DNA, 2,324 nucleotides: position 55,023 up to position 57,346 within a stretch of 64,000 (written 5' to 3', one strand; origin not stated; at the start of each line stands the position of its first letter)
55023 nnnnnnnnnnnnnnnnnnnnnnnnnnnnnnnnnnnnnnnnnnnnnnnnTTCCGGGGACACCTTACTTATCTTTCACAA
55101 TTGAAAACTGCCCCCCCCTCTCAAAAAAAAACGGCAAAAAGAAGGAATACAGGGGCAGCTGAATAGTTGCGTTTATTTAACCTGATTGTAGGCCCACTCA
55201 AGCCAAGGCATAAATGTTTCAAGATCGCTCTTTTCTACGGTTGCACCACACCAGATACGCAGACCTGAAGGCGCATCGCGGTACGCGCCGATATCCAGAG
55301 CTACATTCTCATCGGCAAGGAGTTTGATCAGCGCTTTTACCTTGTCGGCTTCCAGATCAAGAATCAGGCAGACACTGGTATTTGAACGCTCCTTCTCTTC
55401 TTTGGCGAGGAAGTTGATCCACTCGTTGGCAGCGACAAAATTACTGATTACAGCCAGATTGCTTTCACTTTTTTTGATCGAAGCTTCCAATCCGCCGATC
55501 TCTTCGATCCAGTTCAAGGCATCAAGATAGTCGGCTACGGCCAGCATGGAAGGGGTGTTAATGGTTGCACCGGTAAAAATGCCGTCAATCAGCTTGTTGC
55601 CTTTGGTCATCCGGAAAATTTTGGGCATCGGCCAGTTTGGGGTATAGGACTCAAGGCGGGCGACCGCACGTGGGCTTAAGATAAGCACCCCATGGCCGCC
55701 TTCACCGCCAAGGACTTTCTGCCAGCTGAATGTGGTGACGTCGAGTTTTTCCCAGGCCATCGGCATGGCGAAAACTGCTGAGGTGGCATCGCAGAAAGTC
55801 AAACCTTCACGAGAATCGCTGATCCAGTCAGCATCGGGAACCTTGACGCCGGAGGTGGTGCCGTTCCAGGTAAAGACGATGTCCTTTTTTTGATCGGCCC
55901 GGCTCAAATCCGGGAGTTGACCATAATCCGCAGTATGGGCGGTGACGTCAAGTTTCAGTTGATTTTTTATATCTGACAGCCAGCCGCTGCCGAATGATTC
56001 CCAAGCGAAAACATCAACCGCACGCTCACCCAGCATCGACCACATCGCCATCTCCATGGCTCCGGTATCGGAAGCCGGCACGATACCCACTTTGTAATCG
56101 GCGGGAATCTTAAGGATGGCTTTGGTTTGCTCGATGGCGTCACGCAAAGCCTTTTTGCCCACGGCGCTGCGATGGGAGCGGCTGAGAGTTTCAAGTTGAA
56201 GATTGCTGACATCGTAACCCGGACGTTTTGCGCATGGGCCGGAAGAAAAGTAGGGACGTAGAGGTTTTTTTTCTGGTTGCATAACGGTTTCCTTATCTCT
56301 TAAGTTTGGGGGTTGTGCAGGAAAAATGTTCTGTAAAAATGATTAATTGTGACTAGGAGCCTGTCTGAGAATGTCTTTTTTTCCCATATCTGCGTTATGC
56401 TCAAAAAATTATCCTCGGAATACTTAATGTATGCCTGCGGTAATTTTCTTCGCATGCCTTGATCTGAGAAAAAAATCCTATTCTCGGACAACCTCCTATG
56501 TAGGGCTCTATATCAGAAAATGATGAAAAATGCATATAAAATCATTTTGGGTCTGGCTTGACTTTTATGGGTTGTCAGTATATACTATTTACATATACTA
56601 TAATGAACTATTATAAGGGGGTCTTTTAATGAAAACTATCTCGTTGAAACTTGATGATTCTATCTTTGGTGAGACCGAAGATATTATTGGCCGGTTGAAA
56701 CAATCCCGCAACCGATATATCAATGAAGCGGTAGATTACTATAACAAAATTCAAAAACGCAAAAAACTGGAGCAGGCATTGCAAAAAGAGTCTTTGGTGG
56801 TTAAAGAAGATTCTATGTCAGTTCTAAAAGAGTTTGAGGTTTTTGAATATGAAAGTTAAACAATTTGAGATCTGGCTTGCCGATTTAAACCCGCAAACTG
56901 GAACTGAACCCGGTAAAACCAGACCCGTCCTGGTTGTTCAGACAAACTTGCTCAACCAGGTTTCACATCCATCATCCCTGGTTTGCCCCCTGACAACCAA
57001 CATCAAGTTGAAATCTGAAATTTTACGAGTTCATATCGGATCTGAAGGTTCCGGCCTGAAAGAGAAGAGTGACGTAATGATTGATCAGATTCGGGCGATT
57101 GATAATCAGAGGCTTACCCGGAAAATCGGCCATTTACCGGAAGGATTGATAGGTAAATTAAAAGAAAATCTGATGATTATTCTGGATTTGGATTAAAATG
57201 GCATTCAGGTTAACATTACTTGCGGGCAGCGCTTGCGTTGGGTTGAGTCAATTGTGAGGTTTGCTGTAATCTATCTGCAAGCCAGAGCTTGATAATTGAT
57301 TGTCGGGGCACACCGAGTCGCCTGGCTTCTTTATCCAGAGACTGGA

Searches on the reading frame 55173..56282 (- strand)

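Call 15: search_protein_families(library=ncbifam, proteins=[window:55173-56282:-])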
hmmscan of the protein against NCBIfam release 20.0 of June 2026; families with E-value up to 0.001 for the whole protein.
window:55173-56282:- (369 aa): 7 families
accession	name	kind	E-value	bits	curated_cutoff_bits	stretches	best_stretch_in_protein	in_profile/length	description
NF002841.0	PRK03080.1-2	equivalog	6.1e-189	627.9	477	1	2-368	6-383/389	phosphoserine transaminase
TIGR01365.1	serC_2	equivalog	3e-181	602.5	448.2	1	7-367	2-373/374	phosphoserine transaminase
TIGR01366.1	serC_3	equivalog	3.6e-20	72.4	401.65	1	30-363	27-356/361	phosphoserine transaminase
NF003764.0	PRK05355.1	equivalog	2.2e-15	56.5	253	1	28-312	32-303/357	3-phosphoserine/phosphohydroxythreonine transaminase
TIGR01364.1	serC_1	equivalog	1.8e-14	53.4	443.6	1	26-310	27-303/358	phosphoserine transaminase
NF009112.0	PRK12462.1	equivalog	1.2e-07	30.9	563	1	26-308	32-307/365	phosphoserine transaminase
TIGR03301.1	PhnW-AepZ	equivalog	0.00044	19.7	360.8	1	63-281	50-273/355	2-aminoethylphosphonate aminotransferase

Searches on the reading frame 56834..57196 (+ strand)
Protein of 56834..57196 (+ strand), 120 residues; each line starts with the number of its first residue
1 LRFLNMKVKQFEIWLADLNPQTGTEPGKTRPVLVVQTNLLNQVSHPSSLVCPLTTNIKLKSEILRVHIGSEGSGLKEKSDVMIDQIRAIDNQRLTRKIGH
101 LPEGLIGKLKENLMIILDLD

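Call 15: search_protein_families(library=ncbifam, proteins=[window:56834-57196:+])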
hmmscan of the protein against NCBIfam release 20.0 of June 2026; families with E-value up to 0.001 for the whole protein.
window:56834-57196:+ (120 aa): 2 families
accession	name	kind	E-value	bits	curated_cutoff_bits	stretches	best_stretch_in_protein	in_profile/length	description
NF007386.0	PRK09907.1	equivalog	2.6e-05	24.2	120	1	13-115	13-108/111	endoribonuclease MazF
NF007320.0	PRK09812.1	equivalog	3.5e-05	23.8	129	1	8-108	7-106/116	type II toxin-antitoxin system ChpB family toxin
